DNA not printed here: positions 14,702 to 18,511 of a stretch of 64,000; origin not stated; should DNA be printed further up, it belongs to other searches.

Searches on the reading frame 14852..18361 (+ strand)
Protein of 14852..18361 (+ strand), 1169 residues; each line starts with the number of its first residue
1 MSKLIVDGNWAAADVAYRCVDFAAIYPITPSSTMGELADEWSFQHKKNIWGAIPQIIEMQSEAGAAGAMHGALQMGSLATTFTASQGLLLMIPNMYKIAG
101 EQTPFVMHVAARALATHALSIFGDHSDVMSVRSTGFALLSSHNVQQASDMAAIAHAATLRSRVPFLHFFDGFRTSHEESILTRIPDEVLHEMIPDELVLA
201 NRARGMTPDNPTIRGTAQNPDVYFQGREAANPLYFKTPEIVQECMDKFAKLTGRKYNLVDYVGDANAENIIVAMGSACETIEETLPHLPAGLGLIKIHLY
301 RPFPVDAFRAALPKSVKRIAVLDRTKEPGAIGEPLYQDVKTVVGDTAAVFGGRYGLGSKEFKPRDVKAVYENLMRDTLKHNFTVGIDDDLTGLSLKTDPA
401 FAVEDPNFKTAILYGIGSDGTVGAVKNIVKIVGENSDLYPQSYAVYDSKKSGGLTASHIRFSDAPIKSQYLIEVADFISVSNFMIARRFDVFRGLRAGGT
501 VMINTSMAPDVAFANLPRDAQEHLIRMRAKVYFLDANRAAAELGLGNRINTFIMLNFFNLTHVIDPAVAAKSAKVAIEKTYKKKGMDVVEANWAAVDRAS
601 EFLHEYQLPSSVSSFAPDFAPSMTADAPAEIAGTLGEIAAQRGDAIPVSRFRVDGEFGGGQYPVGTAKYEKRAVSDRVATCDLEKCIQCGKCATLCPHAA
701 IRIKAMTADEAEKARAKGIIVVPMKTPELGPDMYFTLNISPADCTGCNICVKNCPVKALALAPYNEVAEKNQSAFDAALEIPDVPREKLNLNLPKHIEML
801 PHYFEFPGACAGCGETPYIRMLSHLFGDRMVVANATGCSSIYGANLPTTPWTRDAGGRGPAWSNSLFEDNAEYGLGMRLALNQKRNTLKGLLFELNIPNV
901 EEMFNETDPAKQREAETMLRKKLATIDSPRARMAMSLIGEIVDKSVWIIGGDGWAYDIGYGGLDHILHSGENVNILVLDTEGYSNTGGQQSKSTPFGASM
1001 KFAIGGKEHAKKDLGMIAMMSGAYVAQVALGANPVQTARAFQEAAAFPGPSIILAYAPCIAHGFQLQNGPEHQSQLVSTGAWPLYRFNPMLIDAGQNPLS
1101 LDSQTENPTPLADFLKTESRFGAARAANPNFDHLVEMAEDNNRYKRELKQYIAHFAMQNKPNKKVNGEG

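Call 13: search_protein_families(library=pfam, proteins=[window:14852-18361:+], max_evalue=0.001)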
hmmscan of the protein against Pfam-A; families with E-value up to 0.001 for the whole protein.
window:14852-18361:+ (1169 aa): 15 families
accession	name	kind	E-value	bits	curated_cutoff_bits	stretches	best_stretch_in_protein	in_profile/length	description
PF01855.24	POR_N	-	3.4e-76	256.5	27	1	16-245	3-230/231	Pyruvate flavodoxin/ferredoxin oxidoreductase, thiamine diP-bdg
PF01558.24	POR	-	2.8e-25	89.9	27.4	1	417-600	1-172/173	Pyruvate ferredoxin/flavodoxin oxidoreductase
PF10371.14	EKR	-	1.3e-12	47.8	27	1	620-674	5-54/55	Domain of unknown function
PF17147.9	PFOR_II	-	1.2e-11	45.3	27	1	267-366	1-102/102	Pyruvate:ferredoxin oxidoreductase core domain II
PF12838.12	Fer4_7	-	6.8e-10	39.7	27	1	685-758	1-52/52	4Fe-4S dicluster domain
PF02775.26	TPP_enzyme_C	-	8.5e-10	39.1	21.9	1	943-1053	46-149/151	Thiamine pyrophosphate enzyme, C-terminal TPP binding domain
PF00037.32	Fer4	-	1.7e-09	37.6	21.1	2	682-702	4-24/24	4Fe-4S binding domain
PF13484.11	Fer4_16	-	1.3e-08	35.9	30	0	685-710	1-26/66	4Fe-4S double cluster binding domain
PF14697.11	Fer4_21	-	1.2e-07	32.2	35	1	739-758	36-56/59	4Fe-4S dicluster domain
PF12837.12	Fer4_6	-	2e-07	31.1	25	1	682-701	5-24/24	4Fe-4S binding domain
PF13183.11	Fer4_8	-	7.4e-07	30.1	27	1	683-757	2-67/68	4Fe-4S dicluster domain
PF13237.11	Fer4_10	-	1.4e-06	28.6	25.5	1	738-772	3-39/53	4Fe-4S dicluster domain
PF13187.11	Fer4_9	-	1.1e-05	25.8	27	1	685-758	1-51/52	4Fe-4S dicluster domain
PF12797.12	Fer4_2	-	4.5e-05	23.6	24.5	0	682-697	6-21/22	4Fe-4S binding domain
PF13534.11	Fer4_17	-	0.00028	21.8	22.2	0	679-698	39-58/61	4Fe-4S dicluster domain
